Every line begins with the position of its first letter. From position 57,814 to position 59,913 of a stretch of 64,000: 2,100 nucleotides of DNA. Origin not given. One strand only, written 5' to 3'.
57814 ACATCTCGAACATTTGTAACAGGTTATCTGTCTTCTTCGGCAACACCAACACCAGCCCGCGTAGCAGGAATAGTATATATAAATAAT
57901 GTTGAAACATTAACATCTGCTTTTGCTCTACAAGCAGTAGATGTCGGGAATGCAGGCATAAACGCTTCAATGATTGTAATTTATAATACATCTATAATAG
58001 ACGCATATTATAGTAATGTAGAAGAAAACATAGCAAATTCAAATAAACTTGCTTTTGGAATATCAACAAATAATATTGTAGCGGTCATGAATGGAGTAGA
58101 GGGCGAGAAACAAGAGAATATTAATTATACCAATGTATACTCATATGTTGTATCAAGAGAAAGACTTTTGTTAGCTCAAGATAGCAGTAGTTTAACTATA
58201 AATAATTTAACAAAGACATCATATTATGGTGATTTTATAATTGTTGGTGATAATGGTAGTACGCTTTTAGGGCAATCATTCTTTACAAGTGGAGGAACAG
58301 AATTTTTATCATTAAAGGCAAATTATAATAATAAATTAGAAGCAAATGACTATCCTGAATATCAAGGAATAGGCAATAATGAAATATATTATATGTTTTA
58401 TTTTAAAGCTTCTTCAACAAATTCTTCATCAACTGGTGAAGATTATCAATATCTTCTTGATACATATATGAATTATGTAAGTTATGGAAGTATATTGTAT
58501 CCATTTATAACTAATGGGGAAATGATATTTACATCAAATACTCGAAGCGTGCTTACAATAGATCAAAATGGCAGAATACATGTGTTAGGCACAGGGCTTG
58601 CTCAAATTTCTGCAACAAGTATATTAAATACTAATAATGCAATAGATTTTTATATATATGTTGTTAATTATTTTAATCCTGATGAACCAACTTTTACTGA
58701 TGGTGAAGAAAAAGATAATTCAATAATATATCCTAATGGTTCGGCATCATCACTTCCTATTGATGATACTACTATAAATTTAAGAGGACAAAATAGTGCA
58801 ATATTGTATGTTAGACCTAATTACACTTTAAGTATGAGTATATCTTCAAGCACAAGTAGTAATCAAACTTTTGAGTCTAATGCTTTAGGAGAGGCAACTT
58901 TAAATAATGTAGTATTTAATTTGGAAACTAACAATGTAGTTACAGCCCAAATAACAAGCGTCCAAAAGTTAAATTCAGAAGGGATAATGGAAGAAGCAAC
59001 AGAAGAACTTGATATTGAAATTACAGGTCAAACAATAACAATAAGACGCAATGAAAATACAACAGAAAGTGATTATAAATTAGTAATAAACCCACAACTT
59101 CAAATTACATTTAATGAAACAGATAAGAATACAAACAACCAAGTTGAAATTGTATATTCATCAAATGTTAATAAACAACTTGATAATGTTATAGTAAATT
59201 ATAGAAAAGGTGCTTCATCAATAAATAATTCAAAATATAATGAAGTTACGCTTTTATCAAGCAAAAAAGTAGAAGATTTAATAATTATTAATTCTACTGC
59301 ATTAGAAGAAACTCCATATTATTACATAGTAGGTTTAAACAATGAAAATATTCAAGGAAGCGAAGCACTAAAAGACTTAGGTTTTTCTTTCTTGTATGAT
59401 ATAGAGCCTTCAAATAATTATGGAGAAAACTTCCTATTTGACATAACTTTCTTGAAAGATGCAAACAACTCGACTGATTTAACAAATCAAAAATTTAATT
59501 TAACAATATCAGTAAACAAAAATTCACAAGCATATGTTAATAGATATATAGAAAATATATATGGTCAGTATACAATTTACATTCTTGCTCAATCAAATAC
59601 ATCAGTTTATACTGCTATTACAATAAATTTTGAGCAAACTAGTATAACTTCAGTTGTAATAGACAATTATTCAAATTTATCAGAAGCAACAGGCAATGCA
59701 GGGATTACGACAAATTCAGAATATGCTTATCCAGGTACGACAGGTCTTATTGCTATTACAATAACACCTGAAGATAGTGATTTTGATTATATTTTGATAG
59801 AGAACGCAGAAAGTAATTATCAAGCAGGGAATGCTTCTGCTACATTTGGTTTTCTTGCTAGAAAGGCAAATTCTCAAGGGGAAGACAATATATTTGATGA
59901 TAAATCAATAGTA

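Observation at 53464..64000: The largest gene in the window is invisible in the ORF track: a modular giant lipoprotein still open at the window edge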

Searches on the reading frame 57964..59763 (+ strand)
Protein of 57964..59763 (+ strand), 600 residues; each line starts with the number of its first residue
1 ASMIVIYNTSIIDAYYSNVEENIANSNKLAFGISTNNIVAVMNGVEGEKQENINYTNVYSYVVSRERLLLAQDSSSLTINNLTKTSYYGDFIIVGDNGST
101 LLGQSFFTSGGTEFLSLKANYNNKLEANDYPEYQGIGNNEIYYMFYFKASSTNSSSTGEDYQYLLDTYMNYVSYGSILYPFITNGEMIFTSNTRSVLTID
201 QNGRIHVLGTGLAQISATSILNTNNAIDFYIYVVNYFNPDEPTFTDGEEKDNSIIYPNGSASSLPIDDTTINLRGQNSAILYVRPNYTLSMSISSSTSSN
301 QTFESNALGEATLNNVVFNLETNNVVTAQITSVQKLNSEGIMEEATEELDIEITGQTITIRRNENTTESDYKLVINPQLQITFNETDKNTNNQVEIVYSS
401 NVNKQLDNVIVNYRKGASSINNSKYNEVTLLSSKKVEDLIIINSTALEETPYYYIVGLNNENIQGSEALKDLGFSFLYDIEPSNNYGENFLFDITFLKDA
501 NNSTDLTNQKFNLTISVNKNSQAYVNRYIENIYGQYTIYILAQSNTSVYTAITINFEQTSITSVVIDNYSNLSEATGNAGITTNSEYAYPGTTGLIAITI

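Call 7: search_protein_families(library=pfam, proteins=[window:57964-59763:+], max_evalue=10)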
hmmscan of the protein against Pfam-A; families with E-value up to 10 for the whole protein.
window:57964-59763:+ (600 aa): 1 family
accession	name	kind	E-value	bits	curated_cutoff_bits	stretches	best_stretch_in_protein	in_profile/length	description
PF24049.1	YOMG_N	-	8.6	6.9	27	1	500-551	21-72/89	YOMG N-terminal domain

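Call 86: search_protein_families(library=ncbifam, proteins=[window:57964-59763:+], max_evalue=0.1)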
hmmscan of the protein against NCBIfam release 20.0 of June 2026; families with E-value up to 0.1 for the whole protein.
window:57964-59763:+ (600 aa): 0 families
